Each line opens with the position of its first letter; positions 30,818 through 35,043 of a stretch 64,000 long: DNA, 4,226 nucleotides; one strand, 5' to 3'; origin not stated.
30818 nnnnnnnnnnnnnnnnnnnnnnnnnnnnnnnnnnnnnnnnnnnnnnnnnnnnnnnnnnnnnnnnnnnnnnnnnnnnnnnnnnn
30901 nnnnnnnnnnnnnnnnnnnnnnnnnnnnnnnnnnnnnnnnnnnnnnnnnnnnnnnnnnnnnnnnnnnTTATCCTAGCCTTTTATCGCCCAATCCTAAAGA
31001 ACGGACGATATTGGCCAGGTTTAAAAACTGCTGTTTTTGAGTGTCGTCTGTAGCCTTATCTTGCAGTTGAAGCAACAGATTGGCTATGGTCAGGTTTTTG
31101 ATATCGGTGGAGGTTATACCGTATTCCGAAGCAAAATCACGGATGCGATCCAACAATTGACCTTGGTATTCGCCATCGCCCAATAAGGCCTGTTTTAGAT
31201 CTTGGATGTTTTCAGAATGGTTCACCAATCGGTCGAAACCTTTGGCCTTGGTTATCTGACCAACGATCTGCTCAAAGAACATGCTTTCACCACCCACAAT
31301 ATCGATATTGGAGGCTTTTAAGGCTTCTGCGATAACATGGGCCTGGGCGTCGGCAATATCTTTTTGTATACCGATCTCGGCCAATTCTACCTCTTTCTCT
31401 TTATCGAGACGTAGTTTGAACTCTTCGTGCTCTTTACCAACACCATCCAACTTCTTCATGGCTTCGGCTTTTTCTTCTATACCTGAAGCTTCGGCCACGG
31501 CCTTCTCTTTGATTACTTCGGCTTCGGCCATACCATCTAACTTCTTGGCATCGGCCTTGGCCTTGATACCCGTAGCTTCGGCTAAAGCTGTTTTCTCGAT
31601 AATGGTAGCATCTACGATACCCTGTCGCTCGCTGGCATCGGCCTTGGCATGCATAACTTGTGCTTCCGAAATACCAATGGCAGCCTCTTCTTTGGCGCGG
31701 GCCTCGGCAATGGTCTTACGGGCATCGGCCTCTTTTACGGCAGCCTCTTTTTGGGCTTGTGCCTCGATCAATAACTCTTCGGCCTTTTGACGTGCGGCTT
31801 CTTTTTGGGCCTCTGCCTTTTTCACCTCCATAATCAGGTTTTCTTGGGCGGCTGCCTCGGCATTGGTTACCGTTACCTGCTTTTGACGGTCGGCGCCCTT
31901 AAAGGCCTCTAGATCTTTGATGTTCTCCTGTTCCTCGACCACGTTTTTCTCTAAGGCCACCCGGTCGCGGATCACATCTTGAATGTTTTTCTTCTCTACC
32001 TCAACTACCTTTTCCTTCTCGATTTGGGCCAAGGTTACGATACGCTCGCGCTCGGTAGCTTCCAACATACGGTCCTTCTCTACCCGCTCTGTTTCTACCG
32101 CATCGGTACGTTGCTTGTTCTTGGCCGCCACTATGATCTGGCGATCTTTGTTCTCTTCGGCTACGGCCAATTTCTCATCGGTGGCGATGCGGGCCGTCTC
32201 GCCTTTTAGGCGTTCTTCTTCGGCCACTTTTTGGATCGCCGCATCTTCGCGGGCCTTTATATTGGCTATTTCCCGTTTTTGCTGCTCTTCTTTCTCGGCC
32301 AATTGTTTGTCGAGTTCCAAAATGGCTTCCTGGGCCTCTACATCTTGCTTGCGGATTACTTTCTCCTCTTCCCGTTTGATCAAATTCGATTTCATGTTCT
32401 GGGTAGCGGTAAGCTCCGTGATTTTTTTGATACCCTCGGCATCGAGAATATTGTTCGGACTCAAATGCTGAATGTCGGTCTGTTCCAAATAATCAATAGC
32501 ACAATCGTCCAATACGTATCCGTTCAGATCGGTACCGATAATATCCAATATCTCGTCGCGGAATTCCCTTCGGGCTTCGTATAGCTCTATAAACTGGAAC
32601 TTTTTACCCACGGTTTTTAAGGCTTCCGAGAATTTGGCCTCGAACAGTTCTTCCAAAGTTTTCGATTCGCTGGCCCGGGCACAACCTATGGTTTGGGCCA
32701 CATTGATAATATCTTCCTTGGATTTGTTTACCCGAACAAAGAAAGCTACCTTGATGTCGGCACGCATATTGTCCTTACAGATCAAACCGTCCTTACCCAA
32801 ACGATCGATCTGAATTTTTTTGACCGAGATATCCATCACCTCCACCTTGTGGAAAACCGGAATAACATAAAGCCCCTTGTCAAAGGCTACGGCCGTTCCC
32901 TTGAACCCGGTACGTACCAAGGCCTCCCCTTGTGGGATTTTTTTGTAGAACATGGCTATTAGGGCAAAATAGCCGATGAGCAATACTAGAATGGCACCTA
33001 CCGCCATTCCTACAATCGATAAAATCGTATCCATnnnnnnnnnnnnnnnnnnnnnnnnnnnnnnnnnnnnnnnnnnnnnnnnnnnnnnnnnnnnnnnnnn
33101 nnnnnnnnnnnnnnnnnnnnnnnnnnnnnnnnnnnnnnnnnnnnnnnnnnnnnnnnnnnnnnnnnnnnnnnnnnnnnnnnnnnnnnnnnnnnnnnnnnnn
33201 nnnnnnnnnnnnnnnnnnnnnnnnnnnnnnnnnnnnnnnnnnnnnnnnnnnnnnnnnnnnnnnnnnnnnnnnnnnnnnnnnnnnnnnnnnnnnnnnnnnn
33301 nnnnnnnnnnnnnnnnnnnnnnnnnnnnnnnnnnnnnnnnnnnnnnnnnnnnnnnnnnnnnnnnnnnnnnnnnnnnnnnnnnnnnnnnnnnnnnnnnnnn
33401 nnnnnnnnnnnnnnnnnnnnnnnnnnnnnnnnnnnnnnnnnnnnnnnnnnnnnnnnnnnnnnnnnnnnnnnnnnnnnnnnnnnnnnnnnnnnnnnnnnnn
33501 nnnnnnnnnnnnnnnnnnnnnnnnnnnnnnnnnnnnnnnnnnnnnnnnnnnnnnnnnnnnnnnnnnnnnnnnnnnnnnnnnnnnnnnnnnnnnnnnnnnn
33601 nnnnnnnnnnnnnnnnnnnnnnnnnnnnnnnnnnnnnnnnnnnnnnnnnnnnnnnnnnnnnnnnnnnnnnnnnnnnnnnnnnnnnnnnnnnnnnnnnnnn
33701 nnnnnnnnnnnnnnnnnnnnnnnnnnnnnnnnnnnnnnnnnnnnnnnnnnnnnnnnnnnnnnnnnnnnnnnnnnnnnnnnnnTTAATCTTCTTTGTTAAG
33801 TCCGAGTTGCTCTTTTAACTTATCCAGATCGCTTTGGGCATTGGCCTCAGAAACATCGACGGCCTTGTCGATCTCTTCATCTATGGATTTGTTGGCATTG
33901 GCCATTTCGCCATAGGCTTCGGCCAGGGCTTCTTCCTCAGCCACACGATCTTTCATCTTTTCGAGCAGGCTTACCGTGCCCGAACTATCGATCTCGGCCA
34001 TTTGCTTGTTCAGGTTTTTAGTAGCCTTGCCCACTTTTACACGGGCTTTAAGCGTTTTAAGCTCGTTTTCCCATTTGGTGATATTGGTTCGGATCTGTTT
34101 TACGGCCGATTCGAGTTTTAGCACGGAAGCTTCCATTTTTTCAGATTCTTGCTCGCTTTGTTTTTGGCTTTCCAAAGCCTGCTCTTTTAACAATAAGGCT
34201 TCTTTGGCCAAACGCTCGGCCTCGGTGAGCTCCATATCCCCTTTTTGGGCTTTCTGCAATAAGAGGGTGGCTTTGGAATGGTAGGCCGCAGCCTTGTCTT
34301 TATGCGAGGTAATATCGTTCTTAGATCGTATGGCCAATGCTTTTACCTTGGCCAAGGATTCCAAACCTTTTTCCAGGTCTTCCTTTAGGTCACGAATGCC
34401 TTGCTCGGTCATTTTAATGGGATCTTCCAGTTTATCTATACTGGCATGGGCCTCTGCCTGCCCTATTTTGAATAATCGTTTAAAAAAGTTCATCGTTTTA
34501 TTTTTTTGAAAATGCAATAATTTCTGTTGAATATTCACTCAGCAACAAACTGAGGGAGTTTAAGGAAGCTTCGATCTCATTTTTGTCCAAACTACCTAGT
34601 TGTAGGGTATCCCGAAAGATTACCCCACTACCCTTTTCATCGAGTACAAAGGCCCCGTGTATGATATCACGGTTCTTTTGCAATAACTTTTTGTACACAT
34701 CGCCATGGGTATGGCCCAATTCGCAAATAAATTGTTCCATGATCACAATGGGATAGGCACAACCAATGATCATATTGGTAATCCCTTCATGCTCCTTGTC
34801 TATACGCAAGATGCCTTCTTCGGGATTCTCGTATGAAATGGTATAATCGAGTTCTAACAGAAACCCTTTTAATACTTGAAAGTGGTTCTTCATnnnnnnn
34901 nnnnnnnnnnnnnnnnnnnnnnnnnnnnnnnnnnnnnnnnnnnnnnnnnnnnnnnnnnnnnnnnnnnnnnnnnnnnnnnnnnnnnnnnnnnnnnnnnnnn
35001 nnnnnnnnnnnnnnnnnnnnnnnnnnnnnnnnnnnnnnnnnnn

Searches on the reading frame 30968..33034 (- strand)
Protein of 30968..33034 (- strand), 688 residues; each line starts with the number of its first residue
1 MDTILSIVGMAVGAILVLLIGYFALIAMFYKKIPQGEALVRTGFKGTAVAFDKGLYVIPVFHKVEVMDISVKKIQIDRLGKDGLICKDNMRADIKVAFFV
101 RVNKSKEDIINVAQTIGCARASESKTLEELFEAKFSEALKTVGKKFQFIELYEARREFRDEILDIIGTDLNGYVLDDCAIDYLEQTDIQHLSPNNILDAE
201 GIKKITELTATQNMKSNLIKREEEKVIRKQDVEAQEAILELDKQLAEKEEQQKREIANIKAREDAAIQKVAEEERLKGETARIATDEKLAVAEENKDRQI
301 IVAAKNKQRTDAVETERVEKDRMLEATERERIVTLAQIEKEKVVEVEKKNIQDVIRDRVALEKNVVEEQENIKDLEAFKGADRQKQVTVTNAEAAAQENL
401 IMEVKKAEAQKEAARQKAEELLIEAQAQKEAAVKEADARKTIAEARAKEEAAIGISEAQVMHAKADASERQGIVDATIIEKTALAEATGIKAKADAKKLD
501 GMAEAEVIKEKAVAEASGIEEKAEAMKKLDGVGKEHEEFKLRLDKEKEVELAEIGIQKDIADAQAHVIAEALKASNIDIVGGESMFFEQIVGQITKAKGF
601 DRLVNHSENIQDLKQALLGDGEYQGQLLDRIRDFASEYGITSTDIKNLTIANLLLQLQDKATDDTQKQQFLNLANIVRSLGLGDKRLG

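Call 3: search_protein_families(library=pfam, proteins=[window:30968-33034:-], max_evalue=0.01)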
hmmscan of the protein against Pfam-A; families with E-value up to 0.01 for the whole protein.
window:30968-33034:- (688 aa): 1 family
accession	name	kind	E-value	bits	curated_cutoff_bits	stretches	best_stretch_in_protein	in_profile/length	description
PF01145.31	Band_7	-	4e-13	50.2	23.6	1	31-191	1-145/176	SPFH domain / Band 7 family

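Call 8: search_protein_families(library=ncbifam, proteins=[window:30968-33034:-], max_evalue=0.1)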
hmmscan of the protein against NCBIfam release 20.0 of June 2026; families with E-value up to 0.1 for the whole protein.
window:30968-33034:- (688 aa): 1 family
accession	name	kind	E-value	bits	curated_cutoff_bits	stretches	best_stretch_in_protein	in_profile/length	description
NF058507.1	FlotScfldFlot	equivalog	0.0095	15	700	1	491-530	361-400/477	flotillin lipid rafts scaffold protein FloT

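Call 36: search_protein_families(library=padloc, proteins=[window:30968-33034:-], max_evalue=0.001)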
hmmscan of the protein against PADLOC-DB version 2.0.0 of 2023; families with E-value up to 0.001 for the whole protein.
window:30968-33034:- (688 aa): 0 families

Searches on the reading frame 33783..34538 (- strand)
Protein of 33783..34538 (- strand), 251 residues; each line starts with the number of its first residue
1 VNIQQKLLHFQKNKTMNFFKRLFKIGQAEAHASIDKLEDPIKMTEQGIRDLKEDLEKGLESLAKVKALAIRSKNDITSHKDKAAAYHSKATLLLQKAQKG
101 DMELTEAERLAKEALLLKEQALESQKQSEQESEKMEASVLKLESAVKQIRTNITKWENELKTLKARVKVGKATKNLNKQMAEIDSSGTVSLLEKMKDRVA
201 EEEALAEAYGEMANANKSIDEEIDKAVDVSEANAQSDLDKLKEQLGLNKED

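Call 3: search_protein_families(library=pfam, proteins=[window:33783-34538:-], max_evalue=0.01)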
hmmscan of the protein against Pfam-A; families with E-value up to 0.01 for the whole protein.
window:33783-34538:- (251 aa): 2 families
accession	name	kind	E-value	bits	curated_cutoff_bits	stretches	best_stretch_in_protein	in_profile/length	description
PF04012.17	PspA_IM30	-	3.4e-39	135.2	33.9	1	18-244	2-217/220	PspA/IM30 family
PF16526.10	CLZ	-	0.0049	17.7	26.7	1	114-168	7-62/71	C-terminal leucine zipper domain of cyclic nucleotide-gated channels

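Call 8: search_protein_families(library=ncbifam, proteins=[window:33783-34538:-], max_evalue=0.1)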
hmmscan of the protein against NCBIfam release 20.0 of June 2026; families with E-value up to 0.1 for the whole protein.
window:33783-34538:- (251 aa): 6 families
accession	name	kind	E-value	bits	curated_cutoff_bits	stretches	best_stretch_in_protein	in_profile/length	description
TIGR02977.1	phageshock_pspA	equivalog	4.4e-12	46.2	242.95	1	16-245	1-217/219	phage shock protein PspA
NF045984.1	StressProtLiaH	equivalog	9.1e-09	35.3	380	1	19-231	3-206/225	stress responsive protein LiaH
TIGR02168.1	SMC_prok_B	equivalog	2.4e-07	28.9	567.35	1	28-244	682-897/1181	chromosome segregation protein SMC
NF007974.0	PRK10698.1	equivalog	0.0026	17.5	336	1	16-244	1-216/222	phage shock protein PspA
NF006281.0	PRK08452.1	equivalog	0.011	16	117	1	103-199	23-116/124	flagella length regulator FlaG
NF007428.1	PRK09973.1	equivalog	0.096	13.2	120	0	136-176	23-63/85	lipoprotein YqhH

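Call 36: search_protein_families(library=padloc, proteins=[window:33783-34538:-], max_evalue=0.001)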
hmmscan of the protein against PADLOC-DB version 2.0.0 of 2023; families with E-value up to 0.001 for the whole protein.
window:33783-34538:- (251 aa): 0 families

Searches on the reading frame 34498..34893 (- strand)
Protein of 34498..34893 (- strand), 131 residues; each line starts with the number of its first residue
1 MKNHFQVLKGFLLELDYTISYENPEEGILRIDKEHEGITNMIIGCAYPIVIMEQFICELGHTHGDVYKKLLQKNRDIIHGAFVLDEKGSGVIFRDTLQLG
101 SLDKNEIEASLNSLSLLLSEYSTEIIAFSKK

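Call 3: search_protein_families(library=pfam, proteins=[window:34498-34893:-], max_evalue=0.01)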
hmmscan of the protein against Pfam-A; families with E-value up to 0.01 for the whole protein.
window:34498-34893:- (131 aa): 3 families
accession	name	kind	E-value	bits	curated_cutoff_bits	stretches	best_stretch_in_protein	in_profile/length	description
PF22550.1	CesT_Tir_1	-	3.1e-52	176.4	27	1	1-131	1-131/131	CesT_Tir_1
PF10722.14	YbjN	-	6.2e-09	36.6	22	1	6-125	3-124/126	Putative bacterial sensory transduction regulator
PF05932.18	CesT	-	0.0023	18.5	22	1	57-114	47-111/119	Tir chaperone protein (CesT) family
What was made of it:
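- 34498..34893 (-): First operon gene: CesT_Tir_1 / YbjN-like chaperone, 131 aa. call 3 (PF22550, E 3e-52).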

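Call 8: search_protein_families(library=ncbifam, proteins=[window:34498-34893:-], max_evalue=0.1)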
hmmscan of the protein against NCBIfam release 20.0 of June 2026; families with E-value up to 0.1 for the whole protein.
window:34498-34893:- (131 aa): 0 families

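Call 36: search_protein_families(library=padloc, proteins=[window:34498-34893:-], max_evalue=0.001)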
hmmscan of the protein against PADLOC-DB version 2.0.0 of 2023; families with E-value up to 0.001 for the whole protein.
window:34498-34893:- (131 aa): 0 families
